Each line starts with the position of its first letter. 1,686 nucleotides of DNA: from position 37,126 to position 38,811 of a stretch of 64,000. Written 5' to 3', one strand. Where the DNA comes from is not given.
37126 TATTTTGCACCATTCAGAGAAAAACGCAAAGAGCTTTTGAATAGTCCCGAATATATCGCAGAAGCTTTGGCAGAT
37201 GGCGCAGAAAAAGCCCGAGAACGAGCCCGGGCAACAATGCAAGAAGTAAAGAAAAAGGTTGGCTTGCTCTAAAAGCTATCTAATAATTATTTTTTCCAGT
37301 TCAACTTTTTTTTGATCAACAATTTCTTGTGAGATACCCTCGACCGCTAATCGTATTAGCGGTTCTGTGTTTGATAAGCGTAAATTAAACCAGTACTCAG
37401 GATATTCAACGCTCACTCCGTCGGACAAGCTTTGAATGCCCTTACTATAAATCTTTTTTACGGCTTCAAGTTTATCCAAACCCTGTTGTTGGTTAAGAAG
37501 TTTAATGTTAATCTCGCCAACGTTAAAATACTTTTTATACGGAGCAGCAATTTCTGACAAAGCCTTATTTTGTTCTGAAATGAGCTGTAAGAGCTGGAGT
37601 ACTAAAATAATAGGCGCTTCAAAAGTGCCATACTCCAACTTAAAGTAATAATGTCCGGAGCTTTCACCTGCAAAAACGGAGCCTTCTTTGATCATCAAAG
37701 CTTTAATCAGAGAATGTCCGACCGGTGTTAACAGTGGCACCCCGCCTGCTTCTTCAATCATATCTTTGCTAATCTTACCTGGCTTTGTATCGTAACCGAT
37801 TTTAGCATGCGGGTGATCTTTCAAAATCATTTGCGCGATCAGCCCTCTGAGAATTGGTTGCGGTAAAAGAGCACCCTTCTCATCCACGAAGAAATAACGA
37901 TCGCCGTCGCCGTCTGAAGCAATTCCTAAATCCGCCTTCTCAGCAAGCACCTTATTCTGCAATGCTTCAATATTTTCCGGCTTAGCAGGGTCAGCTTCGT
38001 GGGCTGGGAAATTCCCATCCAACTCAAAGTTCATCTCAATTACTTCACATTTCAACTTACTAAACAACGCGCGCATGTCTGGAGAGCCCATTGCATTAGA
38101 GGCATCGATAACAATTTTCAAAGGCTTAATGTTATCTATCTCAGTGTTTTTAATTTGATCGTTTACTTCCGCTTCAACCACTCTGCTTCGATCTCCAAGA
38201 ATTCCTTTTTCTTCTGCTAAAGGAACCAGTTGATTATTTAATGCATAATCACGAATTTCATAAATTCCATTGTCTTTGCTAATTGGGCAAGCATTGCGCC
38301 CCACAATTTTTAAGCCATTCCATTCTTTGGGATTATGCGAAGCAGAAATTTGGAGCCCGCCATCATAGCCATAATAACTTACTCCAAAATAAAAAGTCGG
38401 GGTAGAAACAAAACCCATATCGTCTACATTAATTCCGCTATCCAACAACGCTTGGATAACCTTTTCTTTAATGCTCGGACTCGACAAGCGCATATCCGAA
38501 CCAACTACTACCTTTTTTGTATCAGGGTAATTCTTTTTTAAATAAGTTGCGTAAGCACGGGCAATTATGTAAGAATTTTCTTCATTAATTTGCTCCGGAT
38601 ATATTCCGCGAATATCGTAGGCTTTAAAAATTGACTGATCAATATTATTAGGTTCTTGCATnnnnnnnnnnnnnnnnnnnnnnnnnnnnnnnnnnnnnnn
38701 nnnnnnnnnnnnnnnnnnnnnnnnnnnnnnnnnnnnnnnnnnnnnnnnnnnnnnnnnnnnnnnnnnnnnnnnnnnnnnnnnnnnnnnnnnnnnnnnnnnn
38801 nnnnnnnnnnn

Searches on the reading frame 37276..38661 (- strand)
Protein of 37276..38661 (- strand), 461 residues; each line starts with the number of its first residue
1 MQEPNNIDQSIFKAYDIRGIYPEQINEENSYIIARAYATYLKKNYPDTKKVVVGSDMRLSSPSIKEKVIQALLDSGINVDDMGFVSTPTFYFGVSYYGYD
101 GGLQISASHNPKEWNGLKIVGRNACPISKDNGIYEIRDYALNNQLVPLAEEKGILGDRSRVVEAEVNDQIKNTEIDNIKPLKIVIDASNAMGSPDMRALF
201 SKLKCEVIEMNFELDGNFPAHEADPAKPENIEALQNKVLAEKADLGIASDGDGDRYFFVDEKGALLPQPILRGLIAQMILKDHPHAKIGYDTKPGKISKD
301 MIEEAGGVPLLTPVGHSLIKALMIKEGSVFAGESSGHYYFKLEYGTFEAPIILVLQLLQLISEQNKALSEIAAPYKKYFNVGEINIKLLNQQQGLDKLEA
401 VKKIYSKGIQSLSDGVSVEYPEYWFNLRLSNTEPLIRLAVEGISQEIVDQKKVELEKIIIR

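Call 71: search_protein_families(library=pfam, proteins=[window:37276-38661:-], max_evalue=0.00001)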
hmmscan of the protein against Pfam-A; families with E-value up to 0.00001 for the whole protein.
window:37276-38661:- (461 aa): 4 families
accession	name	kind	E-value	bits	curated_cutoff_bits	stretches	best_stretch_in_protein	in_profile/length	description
PF02878.22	PGM_PMM_I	-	3.6e-35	121.1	22.5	1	11-135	3-129/138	Phosphoglucomutase/phosphomannomutase, alpha/beta/alpha domain I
PF02879.22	PGM_PMM_II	-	2.8e-21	76.4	29.3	1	168-263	9-103/103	Phosphoglucomutase/phosphomannomutase, alpha/beta/alpha domain II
PF02880.22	PGM_PMM_III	-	2.9e-16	60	20.7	1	274-378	8-115/115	Phosphoglucomutase/phosphomannomutase, alpha/beta/alpha domain III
PF00408.26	PGM_PMM_IV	-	8.6e-08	32.6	23.1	1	383-455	1-65/68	Phosphoglucomutase/phosphomannomutase, C-terminal domain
